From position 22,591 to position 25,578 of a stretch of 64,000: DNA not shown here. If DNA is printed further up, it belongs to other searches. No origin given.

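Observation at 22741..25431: Intact-looking TssM paralogue that stops exactly before the IcmF_C/TssJ-binding domain, heading the tssB operon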

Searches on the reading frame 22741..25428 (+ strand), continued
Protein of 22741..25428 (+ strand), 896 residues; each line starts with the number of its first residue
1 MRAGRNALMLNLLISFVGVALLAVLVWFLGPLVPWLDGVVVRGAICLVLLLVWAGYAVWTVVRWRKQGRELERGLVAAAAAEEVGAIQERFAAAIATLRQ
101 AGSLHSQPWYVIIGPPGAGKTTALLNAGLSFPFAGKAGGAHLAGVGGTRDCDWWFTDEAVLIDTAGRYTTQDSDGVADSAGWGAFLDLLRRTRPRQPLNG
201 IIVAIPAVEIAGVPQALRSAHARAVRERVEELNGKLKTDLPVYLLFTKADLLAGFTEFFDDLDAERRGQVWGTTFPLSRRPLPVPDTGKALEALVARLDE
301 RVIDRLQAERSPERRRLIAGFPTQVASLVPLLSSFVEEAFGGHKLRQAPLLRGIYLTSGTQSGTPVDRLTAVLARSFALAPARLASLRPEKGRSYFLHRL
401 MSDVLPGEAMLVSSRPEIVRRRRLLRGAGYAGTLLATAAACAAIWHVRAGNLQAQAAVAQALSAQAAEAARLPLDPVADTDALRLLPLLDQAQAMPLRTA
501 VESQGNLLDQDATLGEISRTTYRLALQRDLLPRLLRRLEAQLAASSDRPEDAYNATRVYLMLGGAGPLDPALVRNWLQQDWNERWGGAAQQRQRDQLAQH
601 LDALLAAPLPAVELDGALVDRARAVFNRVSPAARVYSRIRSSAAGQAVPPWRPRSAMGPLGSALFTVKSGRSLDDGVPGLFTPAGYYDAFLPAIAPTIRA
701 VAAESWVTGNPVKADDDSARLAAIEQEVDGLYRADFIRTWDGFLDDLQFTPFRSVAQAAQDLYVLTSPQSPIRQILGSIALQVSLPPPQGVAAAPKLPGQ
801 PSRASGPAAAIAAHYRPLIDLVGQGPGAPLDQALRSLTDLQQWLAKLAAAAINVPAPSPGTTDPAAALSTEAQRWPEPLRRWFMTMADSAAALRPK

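Call 18: find_encoding_contigs(protein=P0012, flank=10000, max_places=2)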
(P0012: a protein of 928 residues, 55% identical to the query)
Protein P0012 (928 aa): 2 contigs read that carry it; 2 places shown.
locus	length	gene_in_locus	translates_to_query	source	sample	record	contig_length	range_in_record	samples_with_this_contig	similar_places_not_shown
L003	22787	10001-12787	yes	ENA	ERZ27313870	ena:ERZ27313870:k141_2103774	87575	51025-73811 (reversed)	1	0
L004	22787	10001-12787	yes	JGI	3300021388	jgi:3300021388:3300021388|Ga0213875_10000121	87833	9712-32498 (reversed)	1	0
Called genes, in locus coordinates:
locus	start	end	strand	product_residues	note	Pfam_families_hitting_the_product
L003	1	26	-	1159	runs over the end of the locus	PF14331:IcmF-related_N, PF06761:IcmF-related, PF06744:IcmF_C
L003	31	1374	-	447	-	PF09850:DotU, PF00691:OmpA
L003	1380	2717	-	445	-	PF05936:T6SS_VasE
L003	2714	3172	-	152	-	PF12790:T6SS-SciN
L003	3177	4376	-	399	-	PF16697:Yop-YscD_cpl, PF00498:FHA, PF20232:T6SS_FHA_C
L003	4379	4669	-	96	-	PF05488:PAAR_motif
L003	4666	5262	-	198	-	PF22011:DUF6931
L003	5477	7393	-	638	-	PF05954:Phage_GPD, PF04717:Phage_base_V, PF20093:DUF6484 (weak), PF22178:Gp5_trimer_C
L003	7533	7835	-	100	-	PF18660:Tsi6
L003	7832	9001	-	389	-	PF15538:Ntox46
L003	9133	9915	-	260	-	PF01832:Glucosaminidase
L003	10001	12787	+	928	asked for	PF14331:IcmF-related_N, PF06761:IcmF-related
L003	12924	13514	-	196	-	-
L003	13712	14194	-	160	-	PF05638:T6SS_HCP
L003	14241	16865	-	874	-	PF02861:Clp_N, PF13191:AAA_16, PF23569:NBD_SMAX1 (weak), PF00004:AAA (weak), PF17871:AAA_lid_9, PF07724:AAA_2, PF07728:AAA_5, PF10431:ClpB_D2-small, +3 more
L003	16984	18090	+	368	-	PF06812:ImpA_N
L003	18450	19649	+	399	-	-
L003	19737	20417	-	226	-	PF00161:RIP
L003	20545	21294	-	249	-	-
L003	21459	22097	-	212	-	PF00691:OmpA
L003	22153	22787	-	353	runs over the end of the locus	PF06996:T6SS_TssG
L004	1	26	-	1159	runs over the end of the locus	PF14331:IcmF-related_N, PF06761:IcmF-related, PF06744:IcmF_C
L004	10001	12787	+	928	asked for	PF14331:IcmF-related_N, PF06761:IcmF-related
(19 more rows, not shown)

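Call 19: find_encoding_contigs(protein=P0005, flank=10000, max_places=2)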
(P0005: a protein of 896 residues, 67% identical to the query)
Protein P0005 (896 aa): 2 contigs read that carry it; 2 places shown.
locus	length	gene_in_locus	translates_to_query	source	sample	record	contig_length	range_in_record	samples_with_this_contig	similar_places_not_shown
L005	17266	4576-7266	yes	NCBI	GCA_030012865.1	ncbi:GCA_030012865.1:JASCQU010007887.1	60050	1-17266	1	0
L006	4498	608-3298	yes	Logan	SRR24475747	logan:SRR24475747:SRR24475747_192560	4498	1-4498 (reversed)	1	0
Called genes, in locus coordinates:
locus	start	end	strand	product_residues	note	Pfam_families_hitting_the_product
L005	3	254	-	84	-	?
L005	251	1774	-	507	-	PF05954:Phage_GPD, PF04717:Phage_base_V, PF20093:DUF6484 (faint)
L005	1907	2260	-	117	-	-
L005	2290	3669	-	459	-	-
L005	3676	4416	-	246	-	PF01832:Glucosaminidase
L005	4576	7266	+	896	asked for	PF14331:IcmF-related_N, PF06761:IcmF-related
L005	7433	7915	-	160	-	PF05638:T6SS_HCP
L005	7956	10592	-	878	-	PF02861:Clp_N, PF13191:AAA_16 (weak), PF00004:AAA, PF17871:AAA_lid_9, PF00004:AAA (weak), PF07724:AAA_2, PF07728:AAA_5, PF10431:ClpB_D2-small, +3 more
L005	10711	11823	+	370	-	PF06812:ImpA_N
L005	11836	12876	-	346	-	PF06996:T6SS_TssG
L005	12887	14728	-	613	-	PF05947:T6SS_TssF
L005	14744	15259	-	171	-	PF04965:GPW_gp25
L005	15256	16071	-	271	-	PF13432:TPR_16 (faint), PF07024:ImpE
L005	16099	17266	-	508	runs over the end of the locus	PF05943:VipB, PF18945:VipB_2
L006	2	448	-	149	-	?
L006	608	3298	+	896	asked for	PF14331:IcmF-related_N, PF06761:IcmF-related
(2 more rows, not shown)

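Call 20: find_encoding_contigs(protein=P0007, flank=10000, max_places=2)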
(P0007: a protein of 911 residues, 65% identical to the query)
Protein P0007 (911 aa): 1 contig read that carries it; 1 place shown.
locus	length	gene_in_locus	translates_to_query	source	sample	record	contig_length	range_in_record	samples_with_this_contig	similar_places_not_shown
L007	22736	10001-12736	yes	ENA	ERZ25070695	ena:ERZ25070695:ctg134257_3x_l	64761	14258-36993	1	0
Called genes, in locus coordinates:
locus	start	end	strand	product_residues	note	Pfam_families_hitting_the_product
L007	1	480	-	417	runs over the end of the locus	PF14331:IcmF-related_N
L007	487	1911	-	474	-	PF09850:DotU, PF00691:OmpA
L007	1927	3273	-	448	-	PF05936:T6SS_VasE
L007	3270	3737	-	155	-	PF12790:T6SS-SciN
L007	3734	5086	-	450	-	PF00498:FHA, PF16697:Yop-YscD_cpl (weak), PF20232:T6SS_FHA_C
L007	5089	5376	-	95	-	PF05488:PAAR_motif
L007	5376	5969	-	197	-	PF22011:DUF6931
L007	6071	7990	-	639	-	PF05954:Phage_GPD, PF04717:Phage_base_V, PF20093:DUF6484 (weak), PF22178:Gp5_trimer_C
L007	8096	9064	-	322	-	-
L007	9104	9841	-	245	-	PF01832:Glucosaminidase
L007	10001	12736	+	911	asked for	PF14331:IcmF-related_N, PF06761:IcmF-related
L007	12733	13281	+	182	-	-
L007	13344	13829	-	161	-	PF05638:T6SS_HCP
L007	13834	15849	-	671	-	PF00004:AAA, PF00158:Sigma54_activat (faint), PF13191:AAA_16 (faint), PF17871:AAA_lid_9, PF00004:AAA (weak), PF07724:AAA_2, PF07728:AAA_5, PF10431:ClpB_D2-small, +1 more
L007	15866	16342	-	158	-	-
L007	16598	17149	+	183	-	PF06812:ImpA_N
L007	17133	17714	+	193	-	-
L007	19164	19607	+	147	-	PF12146:Hydrolase_4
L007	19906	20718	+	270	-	-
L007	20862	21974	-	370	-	PF05947:T6SS_TssF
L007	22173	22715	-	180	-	PF05947:T6SS_TssF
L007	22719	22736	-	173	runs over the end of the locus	PF04965:GPW_gp25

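Call 21: find_encoding_contigs(protein=P0010, flank=10000, max_places=2)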
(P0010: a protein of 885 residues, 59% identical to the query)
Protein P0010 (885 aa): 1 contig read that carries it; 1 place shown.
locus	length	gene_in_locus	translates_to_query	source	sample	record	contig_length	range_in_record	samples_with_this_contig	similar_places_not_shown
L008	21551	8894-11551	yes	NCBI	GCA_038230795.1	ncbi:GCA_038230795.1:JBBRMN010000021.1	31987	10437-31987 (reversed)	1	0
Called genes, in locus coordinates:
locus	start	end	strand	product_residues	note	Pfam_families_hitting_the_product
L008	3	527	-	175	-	?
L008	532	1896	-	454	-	PF09850:DotU, PF00691:OmpA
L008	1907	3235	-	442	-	PF05936:T6SS_VasE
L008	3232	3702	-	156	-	PF12790:T6SS-SciN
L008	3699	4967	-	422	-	PF16697:Yop-YscD_cpl, PF00498:FHA, PF20232:T6SS_FHA_C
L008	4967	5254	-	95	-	PF05488:PAAR_motif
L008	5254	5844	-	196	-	PF22011:DUF6931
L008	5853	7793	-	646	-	PF05954:Phage_GPD, PF04717:Phage_base_V, PF20093:DUF6484 (faint), PF22178:Gp5_trimer_C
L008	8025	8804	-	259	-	PF01832:Glucosaminidase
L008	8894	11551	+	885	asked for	PF14331:IcmF-related_N, PF06761:IcmF-related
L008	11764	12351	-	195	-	-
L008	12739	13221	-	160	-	PF05638:T6SS_HCP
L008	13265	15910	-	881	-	PF02861:Clp_N, PF13191:AAA_16, PF23569:NBD_SMAX1 (weak), PF00004:AAA, PF17871:AAA_lid_9, PF07724:AAA_2, PF07728:AAA_5, PF10431:ClpB_D2-small, +3 more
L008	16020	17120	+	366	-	PF06812:ImpA_N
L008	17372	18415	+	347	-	PF00656:Peptidase_C14, PF08823:PG_binding_2 (weak), PF01471:PG_binding_1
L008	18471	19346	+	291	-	PF11845:Tll0287-like, PF00672:HAMP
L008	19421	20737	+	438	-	PF00069:Pkinase, PF07714:PK_Tyr_Ser-Thr, PF26309:DUF8082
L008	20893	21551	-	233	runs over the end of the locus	PF00528:BPD_transp_1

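Call 40: find_related_loci(query=A2, collection=genome_contigs, flank=10000)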
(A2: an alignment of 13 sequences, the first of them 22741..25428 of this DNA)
Query A2 (896 aa) in genome_contigs; peptide patterns used: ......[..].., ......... (x = any residue, [..] = any of these).
600 stretches matched a pattern (row limit reached: there are more); 599 encode a relative of the query (tblastn E <= 1e-3); the best 80 are kept; 80 distinct loci.
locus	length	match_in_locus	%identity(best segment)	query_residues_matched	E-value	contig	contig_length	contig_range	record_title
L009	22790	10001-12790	50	8-894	0e+0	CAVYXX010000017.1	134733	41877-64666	MAG: uncultured Alphaproteobacteria bacterium isolate MFD04967.bin.2.61 genome assembly, contig: contig_22504, whole gen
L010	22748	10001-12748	50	16-894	0e+0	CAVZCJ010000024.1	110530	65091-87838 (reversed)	MAG: uncultured Alphaproteobacteria bacterium isolate MFD00991.bin.2.2 genome assembly, contig: contig_80414, whole geno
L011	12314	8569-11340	50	13-894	0e+0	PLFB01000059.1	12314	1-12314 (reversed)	MAG: Acetobacteraceae bacterium isolate bog_899 73.20110800_S3S.20_contig_15772, whole genome shotgun sequence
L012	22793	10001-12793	49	8-894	0e+0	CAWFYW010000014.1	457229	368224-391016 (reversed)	MAG: uncultured Alphaproteobacteria bacterium isolate MFD05442.bin.1.140 genome assembly, contig: contig_40206, whole ge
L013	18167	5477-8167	49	9-894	0e+0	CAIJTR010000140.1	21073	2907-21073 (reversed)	MAG: uncultured Rhodospirillales bacterium isolate T7-5_bin-324 genome assembly, contig: bin-324:140/211, whole genome s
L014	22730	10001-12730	49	15-893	0e+0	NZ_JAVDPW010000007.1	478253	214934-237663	Inquilinus ginsengisoli strain 584 Ga0365416_07, whole genome shotgun sequence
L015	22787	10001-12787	50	8-894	0e+0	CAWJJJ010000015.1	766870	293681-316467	MAG: uncultured Alphaproteobacteria bacterium isolate MFD05442.bin.2.112 genome assembly, contig: contig_3402, whole gen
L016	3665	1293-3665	52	13-788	0e+0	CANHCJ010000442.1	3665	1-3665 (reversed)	MAG: Rhodospirillales bacterium isolate RE-15aug16-92 genome assembly, contig: RE-15aug16-C59183, whole genome shotgun s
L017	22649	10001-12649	47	2-894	0e+0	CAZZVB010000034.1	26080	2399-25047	MAG: uncultured Burkholderiaceae bacterium isolate Green_T.bin.4 genome assembly, contig: NODE_222_length_26080_cov_7.75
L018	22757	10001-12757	47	8-894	0e+0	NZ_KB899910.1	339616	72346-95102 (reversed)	Elioraea tepidiphila DSM 17972 F563DRAFT_scaffold00001.1, whole genome shotgun sequence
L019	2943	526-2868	50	13-785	0e+0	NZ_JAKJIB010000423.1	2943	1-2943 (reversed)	Falsiroseomonas oryziterrae strain NPKOSM-4 423, whole genome shotgun sequence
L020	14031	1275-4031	46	8-894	0e+0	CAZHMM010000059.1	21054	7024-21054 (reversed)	MAG TPA_asm: uncultured Elioraea sp. isolate SRP304446_co1_107 genome assembly, contig: NODE_1750_length_21054_cov_18.96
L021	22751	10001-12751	48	15-893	0e+0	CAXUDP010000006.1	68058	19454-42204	MAG TPA_asm: uncultured Acetobacteraceae bacterium isolate private_T1914_metawrap_bin.3 genome assembly, contig: private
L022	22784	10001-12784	46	15-893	0e+0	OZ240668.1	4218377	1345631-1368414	MAG: Lichenicola sp. isolate 69eba9c6-ad22-4cc6-9875-327f7b8c911e genome assembly, chromosome: 1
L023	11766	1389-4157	48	26-894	0e+0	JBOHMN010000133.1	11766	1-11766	MAG: Acetobacteraceae bacterium isolate TC-S_metabat2.bin.230 k127_1926724, whole genome shotgun sequence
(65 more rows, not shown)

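Call 51: list_cluster_members(proteins=[P0002, P0003, P0005, P0006, P0008, P0010, P0011, P0012, P0013, P0020])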
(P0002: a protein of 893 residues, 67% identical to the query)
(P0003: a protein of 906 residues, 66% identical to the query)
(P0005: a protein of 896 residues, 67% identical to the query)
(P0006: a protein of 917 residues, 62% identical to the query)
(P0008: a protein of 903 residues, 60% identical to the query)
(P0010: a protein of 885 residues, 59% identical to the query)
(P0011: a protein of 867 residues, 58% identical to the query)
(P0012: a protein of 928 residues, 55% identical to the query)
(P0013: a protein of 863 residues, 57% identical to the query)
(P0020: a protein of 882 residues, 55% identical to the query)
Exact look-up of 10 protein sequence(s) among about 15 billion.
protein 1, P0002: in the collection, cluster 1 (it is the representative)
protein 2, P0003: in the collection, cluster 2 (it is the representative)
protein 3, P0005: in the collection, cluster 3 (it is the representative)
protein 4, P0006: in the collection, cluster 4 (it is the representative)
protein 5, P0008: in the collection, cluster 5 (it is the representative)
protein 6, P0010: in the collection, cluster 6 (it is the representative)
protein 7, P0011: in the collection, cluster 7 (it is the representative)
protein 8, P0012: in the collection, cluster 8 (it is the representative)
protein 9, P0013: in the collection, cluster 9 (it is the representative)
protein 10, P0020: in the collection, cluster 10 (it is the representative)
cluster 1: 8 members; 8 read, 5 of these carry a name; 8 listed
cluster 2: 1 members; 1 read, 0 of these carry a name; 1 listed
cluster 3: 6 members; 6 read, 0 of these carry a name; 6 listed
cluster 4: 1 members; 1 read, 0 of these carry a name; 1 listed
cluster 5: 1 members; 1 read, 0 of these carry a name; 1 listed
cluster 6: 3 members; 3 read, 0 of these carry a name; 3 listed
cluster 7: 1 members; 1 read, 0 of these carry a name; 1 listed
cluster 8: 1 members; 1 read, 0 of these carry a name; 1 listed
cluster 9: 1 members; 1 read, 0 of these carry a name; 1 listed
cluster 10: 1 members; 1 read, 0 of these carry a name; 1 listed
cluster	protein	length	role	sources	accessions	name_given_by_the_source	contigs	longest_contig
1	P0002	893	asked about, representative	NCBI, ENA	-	-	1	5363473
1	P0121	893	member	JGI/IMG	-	type VI secretion system protein ImpL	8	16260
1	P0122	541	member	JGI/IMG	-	type VI secretion system protein ImpL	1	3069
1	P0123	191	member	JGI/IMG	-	type VI secretion system protein ImpL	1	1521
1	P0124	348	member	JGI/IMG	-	type VI secretion system protein ImpL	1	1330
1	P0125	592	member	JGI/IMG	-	type VI secretion system protein ImpL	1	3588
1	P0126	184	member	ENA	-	-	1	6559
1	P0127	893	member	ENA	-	-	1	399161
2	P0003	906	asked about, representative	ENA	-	-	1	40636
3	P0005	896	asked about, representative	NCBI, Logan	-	-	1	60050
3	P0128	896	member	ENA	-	-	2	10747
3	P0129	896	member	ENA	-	-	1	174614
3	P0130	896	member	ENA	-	-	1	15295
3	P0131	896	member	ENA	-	-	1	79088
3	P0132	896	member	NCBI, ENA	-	-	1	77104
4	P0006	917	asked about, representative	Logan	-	-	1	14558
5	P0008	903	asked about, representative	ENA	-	-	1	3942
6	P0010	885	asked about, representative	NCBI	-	-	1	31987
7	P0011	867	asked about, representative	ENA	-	-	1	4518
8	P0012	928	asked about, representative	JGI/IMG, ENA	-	-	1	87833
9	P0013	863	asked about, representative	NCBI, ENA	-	-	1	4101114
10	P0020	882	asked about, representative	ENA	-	-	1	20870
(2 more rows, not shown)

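Call 64: search_protein_representatives(protein=window:22741-25428:+)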
Query: 896 residues. Proteins with E-value up to 0.001 (for the whole library): 7294; up to 1e-10: 5756; up to 1e-30: 3223. The best 150 are listed.
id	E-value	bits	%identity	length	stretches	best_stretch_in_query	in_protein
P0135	1.2e-240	817.5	50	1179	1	14-891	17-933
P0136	2.9e-224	763.3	49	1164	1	16-890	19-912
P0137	5.8e-222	755.7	51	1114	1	11-894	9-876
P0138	3.6e-220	749.8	50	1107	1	8-894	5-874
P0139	3.2e-218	743.4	50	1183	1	15-888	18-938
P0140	5.4e-215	732.7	46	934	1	14-894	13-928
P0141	6.6e-196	669.5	47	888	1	14-857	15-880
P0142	1.5e-194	665.0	47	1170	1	19-894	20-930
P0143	2.0e-192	658.0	54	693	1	210-894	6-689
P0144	4.0e-185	633.8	51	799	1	125-753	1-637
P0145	5.5e-184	630.1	45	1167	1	16-890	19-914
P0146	2.4e-182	624.7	44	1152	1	11-894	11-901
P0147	3.1e-176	604.4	42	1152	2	64-894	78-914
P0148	5.5e-172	590.4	51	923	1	245-894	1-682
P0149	7.8e-171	586.6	45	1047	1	15-816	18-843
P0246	6.9e-139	480.9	39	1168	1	11-803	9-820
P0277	2.4e-133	462.6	36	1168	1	9-888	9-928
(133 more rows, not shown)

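Call 67: find_encoding_contigs(protein=P0140, flank=10000, max_places=3)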
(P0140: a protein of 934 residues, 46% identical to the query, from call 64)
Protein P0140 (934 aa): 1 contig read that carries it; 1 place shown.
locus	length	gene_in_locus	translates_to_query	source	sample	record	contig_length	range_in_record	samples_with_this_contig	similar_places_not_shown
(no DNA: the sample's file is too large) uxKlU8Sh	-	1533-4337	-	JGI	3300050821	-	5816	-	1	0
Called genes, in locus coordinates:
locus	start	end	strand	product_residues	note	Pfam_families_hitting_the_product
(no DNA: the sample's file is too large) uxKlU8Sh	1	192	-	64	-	?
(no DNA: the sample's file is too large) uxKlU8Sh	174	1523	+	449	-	PF09850:DotU, PF00691:OmpA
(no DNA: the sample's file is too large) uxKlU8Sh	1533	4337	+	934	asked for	PF14331:IcmF-related_N, PF06761:IcmF-related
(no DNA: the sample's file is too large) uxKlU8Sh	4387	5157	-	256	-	PF01832:Glucosaminidase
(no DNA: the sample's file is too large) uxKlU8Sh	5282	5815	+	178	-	?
